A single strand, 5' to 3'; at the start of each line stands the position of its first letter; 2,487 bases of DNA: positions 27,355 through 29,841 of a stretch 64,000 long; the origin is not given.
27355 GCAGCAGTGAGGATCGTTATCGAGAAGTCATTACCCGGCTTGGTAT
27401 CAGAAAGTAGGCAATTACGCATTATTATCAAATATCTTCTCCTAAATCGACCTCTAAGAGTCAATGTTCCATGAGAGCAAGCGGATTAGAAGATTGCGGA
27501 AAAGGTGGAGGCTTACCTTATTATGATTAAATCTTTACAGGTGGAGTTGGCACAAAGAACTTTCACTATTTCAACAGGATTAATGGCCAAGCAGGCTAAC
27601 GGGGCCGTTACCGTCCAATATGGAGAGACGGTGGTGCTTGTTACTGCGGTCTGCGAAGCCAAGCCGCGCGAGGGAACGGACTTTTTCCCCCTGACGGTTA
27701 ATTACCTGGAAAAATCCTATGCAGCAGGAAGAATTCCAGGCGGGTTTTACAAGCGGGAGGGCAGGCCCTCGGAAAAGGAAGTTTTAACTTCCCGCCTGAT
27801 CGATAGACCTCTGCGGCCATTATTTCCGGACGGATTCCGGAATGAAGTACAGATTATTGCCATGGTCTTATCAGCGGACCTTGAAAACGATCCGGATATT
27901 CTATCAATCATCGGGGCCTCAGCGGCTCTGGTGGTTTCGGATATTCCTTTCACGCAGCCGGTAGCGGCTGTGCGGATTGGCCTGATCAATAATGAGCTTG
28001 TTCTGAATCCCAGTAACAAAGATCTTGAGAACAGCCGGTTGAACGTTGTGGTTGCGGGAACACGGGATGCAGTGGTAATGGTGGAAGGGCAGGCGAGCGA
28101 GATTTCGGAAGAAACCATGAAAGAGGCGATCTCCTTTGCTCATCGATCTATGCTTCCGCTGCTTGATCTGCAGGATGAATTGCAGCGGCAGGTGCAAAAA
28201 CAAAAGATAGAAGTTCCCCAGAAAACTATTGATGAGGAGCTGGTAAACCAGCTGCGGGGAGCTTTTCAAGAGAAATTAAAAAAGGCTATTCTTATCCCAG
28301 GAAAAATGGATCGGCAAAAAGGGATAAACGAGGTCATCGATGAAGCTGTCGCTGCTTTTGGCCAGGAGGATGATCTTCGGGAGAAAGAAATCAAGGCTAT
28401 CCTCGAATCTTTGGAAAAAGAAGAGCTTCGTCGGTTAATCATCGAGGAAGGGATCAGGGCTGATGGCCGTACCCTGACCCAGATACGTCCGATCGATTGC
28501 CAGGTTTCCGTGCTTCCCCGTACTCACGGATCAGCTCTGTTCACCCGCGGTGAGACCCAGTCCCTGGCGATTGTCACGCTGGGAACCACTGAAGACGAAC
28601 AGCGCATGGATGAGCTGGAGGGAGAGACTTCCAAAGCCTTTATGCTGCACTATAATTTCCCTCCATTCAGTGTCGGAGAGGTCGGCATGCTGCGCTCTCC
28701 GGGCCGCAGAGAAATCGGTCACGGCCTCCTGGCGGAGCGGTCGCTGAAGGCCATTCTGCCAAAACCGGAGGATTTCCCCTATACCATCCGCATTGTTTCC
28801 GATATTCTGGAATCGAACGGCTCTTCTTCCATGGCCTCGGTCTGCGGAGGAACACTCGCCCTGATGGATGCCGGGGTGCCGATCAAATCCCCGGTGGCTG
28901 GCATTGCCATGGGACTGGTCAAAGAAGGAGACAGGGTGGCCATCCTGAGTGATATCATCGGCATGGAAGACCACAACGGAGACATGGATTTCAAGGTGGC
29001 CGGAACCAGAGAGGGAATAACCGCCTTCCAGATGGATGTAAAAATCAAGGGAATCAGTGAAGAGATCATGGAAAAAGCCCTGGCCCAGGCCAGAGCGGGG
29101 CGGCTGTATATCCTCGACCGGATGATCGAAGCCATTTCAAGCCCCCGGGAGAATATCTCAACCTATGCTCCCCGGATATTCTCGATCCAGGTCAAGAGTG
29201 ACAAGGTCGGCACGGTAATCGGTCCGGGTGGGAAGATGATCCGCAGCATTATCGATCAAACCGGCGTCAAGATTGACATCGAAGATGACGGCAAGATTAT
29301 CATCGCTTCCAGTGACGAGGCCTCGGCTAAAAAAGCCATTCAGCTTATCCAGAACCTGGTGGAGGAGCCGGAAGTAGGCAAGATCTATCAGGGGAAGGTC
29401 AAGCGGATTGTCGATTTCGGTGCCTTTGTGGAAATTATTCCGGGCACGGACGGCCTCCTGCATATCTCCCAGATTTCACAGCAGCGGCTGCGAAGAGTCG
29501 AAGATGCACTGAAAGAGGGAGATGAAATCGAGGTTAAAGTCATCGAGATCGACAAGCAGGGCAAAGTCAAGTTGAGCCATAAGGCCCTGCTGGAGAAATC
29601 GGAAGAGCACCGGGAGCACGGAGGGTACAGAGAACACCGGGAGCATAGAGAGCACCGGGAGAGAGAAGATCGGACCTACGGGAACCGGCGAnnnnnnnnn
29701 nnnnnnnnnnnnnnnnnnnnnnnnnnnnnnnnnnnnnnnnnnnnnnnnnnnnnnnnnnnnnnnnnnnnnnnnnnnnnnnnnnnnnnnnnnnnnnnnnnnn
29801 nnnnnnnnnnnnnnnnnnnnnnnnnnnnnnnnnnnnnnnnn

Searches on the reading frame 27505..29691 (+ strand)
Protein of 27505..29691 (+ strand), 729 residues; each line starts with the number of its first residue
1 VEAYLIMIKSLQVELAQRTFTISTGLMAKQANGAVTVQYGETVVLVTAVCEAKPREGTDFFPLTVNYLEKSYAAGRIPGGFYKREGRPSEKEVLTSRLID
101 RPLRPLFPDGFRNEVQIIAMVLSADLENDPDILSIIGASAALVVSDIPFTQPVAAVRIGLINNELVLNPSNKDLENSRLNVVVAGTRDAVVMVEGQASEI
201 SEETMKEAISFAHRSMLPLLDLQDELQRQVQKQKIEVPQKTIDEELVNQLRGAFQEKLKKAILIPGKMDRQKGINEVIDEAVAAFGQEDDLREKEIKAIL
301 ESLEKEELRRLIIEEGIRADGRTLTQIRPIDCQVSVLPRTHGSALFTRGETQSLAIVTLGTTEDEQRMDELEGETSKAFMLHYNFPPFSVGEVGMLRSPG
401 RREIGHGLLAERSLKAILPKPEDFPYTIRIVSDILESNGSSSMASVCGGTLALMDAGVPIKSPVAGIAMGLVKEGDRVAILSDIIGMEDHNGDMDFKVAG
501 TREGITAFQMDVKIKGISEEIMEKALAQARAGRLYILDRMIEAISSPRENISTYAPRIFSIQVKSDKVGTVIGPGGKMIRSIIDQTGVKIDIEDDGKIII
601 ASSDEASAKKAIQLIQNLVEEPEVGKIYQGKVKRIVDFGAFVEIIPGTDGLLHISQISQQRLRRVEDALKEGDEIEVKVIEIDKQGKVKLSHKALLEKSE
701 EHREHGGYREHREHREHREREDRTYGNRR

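Call 31: search_protein_families(library=ncbifam, proteins=[window:27505-29691:+], max_evalue=1e-10)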
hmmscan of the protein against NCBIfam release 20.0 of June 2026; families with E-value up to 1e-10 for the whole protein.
window:27505-29691:+ (729 aa): 24 families
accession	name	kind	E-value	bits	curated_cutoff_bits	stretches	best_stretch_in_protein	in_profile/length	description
TIGR03591.1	polynuc_phos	equivalog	0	1061.1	525.05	1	15-694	2-688/689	polyribonucleotide nucleotidyltransferase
NF008805.1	PRK11824.1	equivalog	0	1052.7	471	1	12-694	3-682/683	polyribonucleotide nucleotidyltransferase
TIGR02696.1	pppGpp_PNP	exception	8.5e-203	675.7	1106.75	1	15-690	14-718/720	guanosine pentaphosphate synthetase I/polyribonucleotide nucleotidyltransferase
TIGR02065.1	ECX1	equivalog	7.3e-36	123.6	318.7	1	311-544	2-226/230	exosome complex exonuclease Rrp41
NF005208.0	PRK06676.1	equivalog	2.8e-25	89.2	368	1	618-714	272-364/391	30S ribosomal protein S1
NF000907.0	PRK00087.1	equivalog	1.4e-24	86.3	624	1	590-698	442-552/671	bifunctional 4-hydroxy-3-methylbut-2-enyl diphosphate reductase/30S ribosomal protein S1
NF006363.0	PRK08582.1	equivalog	8.2e-21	74.6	171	1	623-721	4-102/140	S1 domain-containing RNA-binding protein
NF005973.0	PRK08059.1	equivalog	1.6e-19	70.2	148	1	621-713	4-97/123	S1 domain-containing post-transcriptional regulator GSP13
NF040579.1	S1_dom_CvfD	subfamily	8.8e-19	67.8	117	1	623-711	2-91/113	CvfD/Ygs/GSP13 family RNA-binding post-transcriptional regulator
NF004473.0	PRK05807.1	equivalog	1.6e-18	67.4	178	1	623-723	4-104/136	S1 domain-containing RNA-binding protein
NF010379.0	PRK13806.1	equivalog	1.7e-18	66.5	648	1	591-692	169-270/491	30S ribosomal protein S1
NF004952.0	PRK06299.1-2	equivalog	4.6e-18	64.9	524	1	613-697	207-291/580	30S ribosomal protein S1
TIGR01966.1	RNasePH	equivalog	9.8e-17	61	141.5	0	318-532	1-223/236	ribonuclease PH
NF004953.0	PRK06299.1-3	equivalog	5.2e-15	54.7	720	1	616-695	290-371/580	30S ribosomal protein S1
NF004956.0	PRK06299.1-6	equivalog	9.1e-15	54.2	711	1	616-698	364-446/554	30S ribosomal protein S1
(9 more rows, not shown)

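Call 32: find_homologous_proteins(query=window:27505-29691:+, max_evalue=1e-50)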
Query window:27505-29691:+ (729 aa): 8000 proteins with E <= 1e-50 among 8000 candidates; the best 120 are listed.
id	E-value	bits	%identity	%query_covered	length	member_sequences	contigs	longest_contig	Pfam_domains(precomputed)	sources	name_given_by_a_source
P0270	0.0e+0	1561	100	99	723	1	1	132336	PF00013.36,PF03725.21,PF00575.30,PF03726.20,PF01138.28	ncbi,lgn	ncbi:MAG: polyribonucleotide nucleotidyltransferase [bacterium]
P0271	0.0e+0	1456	95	95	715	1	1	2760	PF00013.36,PF03725.21,PF00575.30,PF03726.20,PF01138.28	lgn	-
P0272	0.0e+0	1368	89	96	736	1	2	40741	PF00013.36,PF03725.21,PF00575.30,PF03726.20,PF01138.28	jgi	jgi:polyribonucleotide nucleotidyltransferase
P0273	0.0e+0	1366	89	95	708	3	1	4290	PF00013.36,PF03725.21,PF00575.30,PF03726.20,PF01138.28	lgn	-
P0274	0.0e+0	1364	89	95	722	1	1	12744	PF00013.36,PF03725.21,PF00575.30,PF03726.20,PF01138.28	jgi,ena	-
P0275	0.0e+0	1362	86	99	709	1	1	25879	PF00013.36,PF03725.21,PF00575.30,PF03726.20,PF01138.28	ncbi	ncbi:MAG: polyribonucleotide nucleotidyltransferase [bacterium]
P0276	0.0e+0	1325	86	95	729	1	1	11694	PF00013.36,PF03725.21,PF00575.30,PF03726.20,PF01138.28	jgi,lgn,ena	-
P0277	0.0e+0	1271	81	98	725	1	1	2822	PF00013.36,PF03725.21,PF00575.30,PF03726.20,PF01138.28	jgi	jgi:polyribonucleotide nucleotidyltransferase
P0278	0.0e+0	1221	81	95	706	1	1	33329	PF00013.36,PF03725.21,PF00575.30,PF03726.20,PF01138.28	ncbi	ncbi:MAG: polyribonucleotide nucleotidyltransferase [bacterium]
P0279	0.0e+0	1207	80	96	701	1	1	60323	PF00013.36,PF03725.21,PF00575.30,PF03726.20,PF01138.28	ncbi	-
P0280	0.0e+0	1206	79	96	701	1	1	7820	PF00013.36,PF03725.21,PF00575.30,PF03726.20,PF01138.28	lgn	-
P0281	0.0e+0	1191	79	94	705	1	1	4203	PF00013.36,PF03725.21,PF00575.30,PF03726.20,PF01138.28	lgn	-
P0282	0.0e+0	1087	78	88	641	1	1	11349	PF00013.36,PF03725.21,PF00575.30,PF03726.20,PF01138.28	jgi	-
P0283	1.4e-293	994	63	98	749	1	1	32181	PF00013.36,PF03725.21,PF00575.30,PF03726.20,PF01138.28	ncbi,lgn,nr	ncbi:polyribonucleotide nucleotidyltransferase [bacterium]|nr:polyribonucleotide nucleotidyltransfer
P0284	7.3e-289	978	64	95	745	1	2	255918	PF00013.36,PF03725.21,PF00575.30,PF03726.20,PF01138.28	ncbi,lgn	ncbi:MAG: polyribonucleotide nucleotidyltransferase [bacterium]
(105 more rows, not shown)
